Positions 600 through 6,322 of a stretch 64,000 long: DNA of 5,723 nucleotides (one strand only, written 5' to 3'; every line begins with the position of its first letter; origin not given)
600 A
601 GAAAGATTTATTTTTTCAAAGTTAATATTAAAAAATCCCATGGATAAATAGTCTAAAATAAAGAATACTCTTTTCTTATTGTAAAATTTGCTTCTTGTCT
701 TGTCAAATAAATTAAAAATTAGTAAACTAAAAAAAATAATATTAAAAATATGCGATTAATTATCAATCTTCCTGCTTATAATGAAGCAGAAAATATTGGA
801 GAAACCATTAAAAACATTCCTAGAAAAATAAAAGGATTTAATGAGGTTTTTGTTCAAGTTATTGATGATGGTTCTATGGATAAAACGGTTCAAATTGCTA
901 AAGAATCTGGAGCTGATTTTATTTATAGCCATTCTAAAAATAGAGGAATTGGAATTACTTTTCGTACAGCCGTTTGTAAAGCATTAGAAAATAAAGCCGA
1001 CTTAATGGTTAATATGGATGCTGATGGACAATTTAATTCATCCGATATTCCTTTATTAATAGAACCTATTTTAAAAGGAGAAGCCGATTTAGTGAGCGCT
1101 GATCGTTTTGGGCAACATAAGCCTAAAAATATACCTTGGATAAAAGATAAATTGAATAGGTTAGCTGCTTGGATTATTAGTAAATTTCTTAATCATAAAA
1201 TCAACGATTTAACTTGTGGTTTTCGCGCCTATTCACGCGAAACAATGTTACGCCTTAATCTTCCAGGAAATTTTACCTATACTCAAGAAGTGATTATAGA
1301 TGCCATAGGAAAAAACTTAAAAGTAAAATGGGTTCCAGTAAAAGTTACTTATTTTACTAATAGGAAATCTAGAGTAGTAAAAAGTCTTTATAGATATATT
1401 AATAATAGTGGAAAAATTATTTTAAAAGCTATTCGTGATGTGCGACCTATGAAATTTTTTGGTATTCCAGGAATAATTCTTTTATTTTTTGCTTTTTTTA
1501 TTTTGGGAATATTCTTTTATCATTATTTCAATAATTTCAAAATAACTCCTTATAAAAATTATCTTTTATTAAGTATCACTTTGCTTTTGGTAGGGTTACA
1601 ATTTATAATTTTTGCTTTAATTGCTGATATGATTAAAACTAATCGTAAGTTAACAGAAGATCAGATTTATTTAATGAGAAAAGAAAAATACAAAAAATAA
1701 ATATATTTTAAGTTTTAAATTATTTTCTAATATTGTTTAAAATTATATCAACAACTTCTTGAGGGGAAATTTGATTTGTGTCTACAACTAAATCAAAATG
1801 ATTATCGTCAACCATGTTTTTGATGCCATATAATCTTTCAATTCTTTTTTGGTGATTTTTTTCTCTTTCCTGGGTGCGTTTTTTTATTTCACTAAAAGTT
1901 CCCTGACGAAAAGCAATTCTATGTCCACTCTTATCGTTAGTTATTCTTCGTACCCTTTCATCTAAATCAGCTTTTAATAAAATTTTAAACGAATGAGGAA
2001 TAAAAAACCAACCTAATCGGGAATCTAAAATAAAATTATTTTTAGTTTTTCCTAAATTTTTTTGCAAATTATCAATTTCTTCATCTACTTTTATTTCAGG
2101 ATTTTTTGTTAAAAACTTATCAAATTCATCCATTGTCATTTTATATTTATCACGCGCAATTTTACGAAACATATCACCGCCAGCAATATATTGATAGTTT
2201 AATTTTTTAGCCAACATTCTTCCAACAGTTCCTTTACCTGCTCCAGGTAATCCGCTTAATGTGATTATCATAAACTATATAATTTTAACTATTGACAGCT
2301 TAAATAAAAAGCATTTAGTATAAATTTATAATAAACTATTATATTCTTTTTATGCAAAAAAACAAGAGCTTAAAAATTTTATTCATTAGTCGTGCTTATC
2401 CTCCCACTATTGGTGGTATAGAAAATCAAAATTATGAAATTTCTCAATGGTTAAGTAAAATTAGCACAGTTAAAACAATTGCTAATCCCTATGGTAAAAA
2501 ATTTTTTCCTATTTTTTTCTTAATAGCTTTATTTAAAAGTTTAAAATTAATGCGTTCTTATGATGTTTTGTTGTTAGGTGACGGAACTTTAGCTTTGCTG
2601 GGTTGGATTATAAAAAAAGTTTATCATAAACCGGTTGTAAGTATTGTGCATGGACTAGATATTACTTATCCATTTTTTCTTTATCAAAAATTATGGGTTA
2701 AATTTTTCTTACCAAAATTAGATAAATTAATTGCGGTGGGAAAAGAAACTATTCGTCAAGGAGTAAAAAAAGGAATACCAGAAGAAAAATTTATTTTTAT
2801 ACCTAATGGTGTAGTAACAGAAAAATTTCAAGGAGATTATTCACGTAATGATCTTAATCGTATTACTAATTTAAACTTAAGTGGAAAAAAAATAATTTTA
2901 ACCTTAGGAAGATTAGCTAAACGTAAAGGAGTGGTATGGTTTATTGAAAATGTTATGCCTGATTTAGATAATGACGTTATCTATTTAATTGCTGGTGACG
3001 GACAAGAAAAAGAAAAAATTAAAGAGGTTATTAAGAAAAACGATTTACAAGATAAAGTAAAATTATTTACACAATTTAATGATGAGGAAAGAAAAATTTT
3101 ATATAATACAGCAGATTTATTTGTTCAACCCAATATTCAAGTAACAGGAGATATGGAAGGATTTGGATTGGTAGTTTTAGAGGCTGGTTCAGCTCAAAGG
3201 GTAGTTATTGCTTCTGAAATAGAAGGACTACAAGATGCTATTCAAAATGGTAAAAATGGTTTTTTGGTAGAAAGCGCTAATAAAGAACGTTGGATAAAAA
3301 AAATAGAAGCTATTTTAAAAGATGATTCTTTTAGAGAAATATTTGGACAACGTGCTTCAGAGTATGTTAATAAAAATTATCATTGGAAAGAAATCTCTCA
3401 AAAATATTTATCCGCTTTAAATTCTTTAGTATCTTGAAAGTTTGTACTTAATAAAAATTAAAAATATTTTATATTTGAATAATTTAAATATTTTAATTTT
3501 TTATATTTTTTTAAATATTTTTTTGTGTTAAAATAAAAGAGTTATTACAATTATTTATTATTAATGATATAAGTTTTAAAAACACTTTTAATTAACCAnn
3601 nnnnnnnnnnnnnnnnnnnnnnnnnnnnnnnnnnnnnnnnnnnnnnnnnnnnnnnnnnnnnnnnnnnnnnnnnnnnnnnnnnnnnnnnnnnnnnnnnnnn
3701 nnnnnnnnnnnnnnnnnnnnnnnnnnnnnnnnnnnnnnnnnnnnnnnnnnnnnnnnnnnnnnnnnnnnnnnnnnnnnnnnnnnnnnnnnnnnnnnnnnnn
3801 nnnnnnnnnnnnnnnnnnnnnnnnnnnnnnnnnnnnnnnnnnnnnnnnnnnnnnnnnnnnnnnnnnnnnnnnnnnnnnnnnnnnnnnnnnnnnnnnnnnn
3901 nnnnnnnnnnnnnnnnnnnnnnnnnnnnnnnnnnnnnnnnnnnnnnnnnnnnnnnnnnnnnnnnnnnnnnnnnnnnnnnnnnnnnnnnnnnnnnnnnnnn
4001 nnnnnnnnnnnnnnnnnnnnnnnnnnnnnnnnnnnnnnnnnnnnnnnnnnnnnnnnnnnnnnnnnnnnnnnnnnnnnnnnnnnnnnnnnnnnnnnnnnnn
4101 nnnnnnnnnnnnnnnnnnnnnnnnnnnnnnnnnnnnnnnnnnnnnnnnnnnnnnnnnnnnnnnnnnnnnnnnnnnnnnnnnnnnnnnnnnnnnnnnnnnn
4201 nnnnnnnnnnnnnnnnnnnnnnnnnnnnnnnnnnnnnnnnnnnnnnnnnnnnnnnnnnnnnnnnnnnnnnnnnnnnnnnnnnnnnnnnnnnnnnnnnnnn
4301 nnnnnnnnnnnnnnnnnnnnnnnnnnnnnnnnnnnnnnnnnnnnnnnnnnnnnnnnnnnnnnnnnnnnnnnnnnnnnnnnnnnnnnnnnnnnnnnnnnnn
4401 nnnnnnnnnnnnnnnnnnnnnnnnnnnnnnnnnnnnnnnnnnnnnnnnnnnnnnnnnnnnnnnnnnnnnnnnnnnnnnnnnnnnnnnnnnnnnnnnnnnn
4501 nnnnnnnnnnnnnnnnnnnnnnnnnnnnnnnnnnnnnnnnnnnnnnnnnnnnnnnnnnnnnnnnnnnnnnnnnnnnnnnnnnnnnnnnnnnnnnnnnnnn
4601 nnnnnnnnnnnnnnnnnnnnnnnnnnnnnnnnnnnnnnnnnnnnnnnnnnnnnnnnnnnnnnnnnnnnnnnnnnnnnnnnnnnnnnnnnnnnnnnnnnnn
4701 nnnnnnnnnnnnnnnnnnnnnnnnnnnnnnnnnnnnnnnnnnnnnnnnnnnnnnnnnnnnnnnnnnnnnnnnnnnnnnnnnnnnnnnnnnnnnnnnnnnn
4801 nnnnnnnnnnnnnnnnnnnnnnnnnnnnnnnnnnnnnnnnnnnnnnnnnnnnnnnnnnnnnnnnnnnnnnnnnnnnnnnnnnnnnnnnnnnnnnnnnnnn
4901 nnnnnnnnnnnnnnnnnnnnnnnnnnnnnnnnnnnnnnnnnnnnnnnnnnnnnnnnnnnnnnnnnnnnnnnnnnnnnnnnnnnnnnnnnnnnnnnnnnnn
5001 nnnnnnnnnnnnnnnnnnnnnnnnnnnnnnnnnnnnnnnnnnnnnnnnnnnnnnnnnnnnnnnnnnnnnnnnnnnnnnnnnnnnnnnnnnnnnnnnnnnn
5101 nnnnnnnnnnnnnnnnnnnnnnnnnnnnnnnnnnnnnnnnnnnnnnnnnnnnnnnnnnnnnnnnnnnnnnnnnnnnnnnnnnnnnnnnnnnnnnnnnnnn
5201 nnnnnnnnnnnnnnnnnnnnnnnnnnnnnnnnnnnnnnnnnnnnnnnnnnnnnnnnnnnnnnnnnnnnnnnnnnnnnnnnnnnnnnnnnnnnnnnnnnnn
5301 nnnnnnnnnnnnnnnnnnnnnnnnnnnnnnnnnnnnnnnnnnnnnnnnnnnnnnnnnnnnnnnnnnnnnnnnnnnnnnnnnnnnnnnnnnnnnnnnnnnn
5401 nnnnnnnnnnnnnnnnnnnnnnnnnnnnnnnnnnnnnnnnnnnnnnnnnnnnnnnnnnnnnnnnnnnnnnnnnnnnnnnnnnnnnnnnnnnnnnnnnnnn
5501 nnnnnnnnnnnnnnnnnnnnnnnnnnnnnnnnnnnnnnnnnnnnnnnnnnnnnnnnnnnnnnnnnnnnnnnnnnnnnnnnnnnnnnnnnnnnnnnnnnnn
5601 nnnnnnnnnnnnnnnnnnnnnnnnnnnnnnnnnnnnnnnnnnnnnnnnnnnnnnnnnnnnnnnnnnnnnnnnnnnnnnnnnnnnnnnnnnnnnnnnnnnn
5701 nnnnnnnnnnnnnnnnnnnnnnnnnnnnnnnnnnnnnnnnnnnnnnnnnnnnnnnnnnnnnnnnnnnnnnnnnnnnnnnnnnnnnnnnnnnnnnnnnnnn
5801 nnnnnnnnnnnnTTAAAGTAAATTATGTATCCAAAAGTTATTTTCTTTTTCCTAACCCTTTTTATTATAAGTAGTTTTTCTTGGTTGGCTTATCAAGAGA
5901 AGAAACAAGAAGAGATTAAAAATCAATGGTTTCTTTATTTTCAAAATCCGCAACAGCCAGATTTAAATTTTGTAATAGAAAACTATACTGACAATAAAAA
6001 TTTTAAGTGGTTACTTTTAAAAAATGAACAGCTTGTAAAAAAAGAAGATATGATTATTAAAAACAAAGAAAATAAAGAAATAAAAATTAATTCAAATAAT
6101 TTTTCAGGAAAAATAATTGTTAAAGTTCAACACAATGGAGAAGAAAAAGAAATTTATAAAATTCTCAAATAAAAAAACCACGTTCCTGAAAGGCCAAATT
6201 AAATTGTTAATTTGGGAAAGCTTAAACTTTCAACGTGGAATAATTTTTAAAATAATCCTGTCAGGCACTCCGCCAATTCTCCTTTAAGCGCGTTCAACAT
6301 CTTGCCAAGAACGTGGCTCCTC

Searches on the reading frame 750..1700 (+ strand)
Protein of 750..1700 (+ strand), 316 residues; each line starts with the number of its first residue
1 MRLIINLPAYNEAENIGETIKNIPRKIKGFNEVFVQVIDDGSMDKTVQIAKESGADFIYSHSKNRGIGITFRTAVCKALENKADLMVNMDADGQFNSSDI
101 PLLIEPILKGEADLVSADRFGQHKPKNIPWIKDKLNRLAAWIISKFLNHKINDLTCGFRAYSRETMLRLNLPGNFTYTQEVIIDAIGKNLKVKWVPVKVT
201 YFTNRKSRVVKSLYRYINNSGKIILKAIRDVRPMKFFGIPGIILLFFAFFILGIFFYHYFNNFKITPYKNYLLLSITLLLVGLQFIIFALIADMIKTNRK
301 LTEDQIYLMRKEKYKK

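Call 69: find_encoding_contigs(protein=window:750-1700:+, flank=10000, max_places=1)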
Protein window:750-1700:+ (316 aa): 7 contigs read that carry it; 1 place shown.
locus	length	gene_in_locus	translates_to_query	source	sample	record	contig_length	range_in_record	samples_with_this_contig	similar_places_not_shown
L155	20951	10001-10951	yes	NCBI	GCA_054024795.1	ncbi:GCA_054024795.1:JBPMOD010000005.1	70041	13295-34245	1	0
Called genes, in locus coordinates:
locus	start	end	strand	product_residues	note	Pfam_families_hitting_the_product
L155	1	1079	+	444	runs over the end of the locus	PF24161:CCDC39 (faint), PF03412:Peptidase_C39 (faint), PF13529:Peptidase_C39_2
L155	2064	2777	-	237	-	-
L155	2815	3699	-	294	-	PF00483:NTP_transferase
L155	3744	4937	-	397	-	PF07690:MFS_1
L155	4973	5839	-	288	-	PF01116:F_bP_aldolase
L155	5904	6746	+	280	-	-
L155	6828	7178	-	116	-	-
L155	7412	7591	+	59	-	-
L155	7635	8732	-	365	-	PF01098:FTSW_RODA_SPOVE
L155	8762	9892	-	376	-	PF07714:PK_Tyr_Ser-Thr (weak), PF00069:Pkinase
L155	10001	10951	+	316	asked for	PF00535:Glycos_transf_2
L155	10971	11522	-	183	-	PF00406:ADK, PF02224:Cytidylate_kin (weak), PF13189:Cytidylate_kin2, PF13207:AAA_17, PF13238:AAA_18, PF01202:SKI (weak), PF02224:Cytidylate_kin (weak)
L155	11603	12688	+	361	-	PF13439:Glyco_transf_4, PF00534:Glycos_transf_1, PF13692:Glyco_trans_1_4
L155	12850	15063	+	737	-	PF07760:DUF1616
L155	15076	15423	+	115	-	-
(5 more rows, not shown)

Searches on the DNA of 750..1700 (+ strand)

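Call 72: search_rna_families(sources=[L155, L156], threshold=gathering)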
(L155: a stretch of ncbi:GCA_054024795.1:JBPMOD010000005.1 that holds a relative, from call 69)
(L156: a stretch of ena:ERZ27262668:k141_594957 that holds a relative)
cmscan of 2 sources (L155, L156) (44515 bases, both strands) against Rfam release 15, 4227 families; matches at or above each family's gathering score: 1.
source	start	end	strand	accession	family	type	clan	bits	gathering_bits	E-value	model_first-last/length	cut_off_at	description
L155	1207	1280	-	RF00005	tRNA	Gene; tRNA;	CL00001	64.2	29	8.5e-12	1-71/71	no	tRNA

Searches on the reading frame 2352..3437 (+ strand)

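Call 12: search_protein_families(library=pfam, proteins=[window:2352-3437:+], max_evalue=0.01)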
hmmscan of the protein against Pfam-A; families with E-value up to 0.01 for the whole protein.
window:2352-3437:+ (361 aa): 6 families
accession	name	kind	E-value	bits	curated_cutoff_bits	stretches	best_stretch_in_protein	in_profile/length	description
PF00534.26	Glycos_transf_1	-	9.1e-35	120.2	26.4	1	176-336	12-170/172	Glycosyl transferases group 1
PF13692.12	Glyco_trans_1_4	-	4.4e-28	98.8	27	1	180-324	2-142/142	Glycosyl transferases group 1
PF13439.12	Glyco_transf_4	-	5.5e-11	43.2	28.5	1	44-157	45-169/170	Glycosyltransferase Family 4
PF20706.3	GT4-conflict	-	0.00012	21.6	26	1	218-348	247-381/385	Family 4 Glycosyltransferase in conflict systems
PF13524.12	Glyco_trans_1_2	-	0.0026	18.2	25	1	266-353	58-143/144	Glycosyl transferase-like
PF13579.12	Glyco_trans_4_4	-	0.0082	16.9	29.7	0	68-153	70-158/158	Glycosyl transferase 4-like domain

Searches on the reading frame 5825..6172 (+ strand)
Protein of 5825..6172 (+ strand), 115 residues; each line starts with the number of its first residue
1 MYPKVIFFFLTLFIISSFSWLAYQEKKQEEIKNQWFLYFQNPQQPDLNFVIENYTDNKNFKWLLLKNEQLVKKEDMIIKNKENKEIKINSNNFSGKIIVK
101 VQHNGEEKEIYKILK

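Call 12: search_protein_families(library=pfam, proteins=[window:5825-6172:+], max_evalue=0.01)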
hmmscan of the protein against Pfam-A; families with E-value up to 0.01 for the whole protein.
window:5825-6172:+ (115 aa): 0 families

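Call 19: find_homologous_proteins(query=window:5825-6172:+, max_evalue=0.001)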
Query window:5825-6172:+ (115 aa): 3 proteins with E <= 0.001 among 22 candidates.
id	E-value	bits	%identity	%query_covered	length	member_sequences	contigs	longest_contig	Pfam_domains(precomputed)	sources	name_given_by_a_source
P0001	9.1e-67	240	100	100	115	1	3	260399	-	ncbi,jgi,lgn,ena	-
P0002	3.3e-31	125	50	98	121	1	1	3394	-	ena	-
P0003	2.3e-24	103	53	84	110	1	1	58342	-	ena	-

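Call 20: find_encoding_contigs(protein=P0001, flank=3000, max_places=6)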
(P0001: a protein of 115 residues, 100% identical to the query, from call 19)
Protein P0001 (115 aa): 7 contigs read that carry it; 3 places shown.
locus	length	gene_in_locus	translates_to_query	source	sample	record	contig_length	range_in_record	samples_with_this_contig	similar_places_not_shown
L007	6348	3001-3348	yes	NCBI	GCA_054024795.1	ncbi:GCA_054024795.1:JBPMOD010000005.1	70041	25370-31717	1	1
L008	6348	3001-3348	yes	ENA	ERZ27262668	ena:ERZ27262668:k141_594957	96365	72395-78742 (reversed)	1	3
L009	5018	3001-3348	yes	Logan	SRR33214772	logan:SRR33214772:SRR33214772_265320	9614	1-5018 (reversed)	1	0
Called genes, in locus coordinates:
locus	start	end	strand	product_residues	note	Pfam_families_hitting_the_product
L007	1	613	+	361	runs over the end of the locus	PF13439:Glyco_transf_4, PF00534:Glycos_transf_1, PF13692:Glyco_trans_1_4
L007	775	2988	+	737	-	PF07760:DUF1616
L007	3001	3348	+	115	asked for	-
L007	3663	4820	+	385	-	PF00534:Glycos_transf_1, PF13692:Glyco_trans_1_4, PF13524:Glyco_trans_1_2 (weak)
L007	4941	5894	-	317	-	PF01326:PPDK_N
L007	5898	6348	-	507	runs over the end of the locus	PF00391:PEP-utilizers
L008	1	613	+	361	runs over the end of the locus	PF13439:Glyco_transf_4, PF00534:Glycos_transf_1, PF13692:Glyco_trans_1_4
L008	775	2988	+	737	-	PF07760:DUF1616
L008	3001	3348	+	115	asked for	-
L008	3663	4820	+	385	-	PF00534:Glycos_transf_1, PF13692:Glyco_trans_1_4, PF13524:Glyco_trans_1_2 (weak)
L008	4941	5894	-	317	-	PF01326:PPDK_N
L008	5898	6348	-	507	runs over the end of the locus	PF00391:PEP-utilizers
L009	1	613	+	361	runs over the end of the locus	PF13439:Glyco_transf_4, PF00534:Glycos_transf_1, PF13692:Glyco_trans_1_4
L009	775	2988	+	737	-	PF07760:DUF1616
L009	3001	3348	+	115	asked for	-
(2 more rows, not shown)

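Call 21: find_encoding_contigs(protein=P0002, flank=5000, max_places=4)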
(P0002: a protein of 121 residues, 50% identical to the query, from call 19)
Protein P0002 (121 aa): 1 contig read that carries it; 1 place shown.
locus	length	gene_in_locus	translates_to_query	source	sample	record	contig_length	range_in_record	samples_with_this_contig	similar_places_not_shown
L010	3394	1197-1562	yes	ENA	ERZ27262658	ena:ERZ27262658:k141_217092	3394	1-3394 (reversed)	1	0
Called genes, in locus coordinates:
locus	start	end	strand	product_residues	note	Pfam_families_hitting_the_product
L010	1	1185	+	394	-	?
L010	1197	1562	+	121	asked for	-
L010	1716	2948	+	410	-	PF00534:Glycos_transf_1, PF13692:Glyco_trans_1_4, PF13524:Glyco_trans_1_2 (faint)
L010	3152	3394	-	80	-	?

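Call 22: find_encoding_contigs(protein=P0003, flank=5000, max_places=4)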
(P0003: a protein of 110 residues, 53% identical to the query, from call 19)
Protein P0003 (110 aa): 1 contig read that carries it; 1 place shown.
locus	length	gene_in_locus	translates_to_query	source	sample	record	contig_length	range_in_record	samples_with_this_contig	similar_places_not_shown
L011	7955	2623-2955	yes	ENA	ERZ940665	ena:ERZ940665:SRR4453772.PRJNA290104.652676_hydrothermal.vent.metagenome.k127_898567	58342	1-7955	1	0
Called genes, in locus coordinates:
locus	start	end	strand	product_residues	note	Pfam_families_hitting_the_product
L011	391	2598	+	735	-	PF07760:DUF1616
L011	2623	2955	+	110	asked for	-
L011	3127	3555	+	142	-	PF01327:Pep_deformylase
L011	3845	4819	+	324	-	PF00551:Formyl_trans_N, PF02911:Formyl_trans_C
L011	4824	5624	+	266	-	PF00581:Rhodanese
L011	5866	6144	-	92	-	PF00166:Cpn10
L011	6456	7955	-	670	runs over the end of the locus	PF01935:DUF87 (weak), PF10412:TrwB_AAD_bind, PF13401:AAA_22 (faint), PF12696:TraG-D_C (faint), PF23477:zf_Tbcl_2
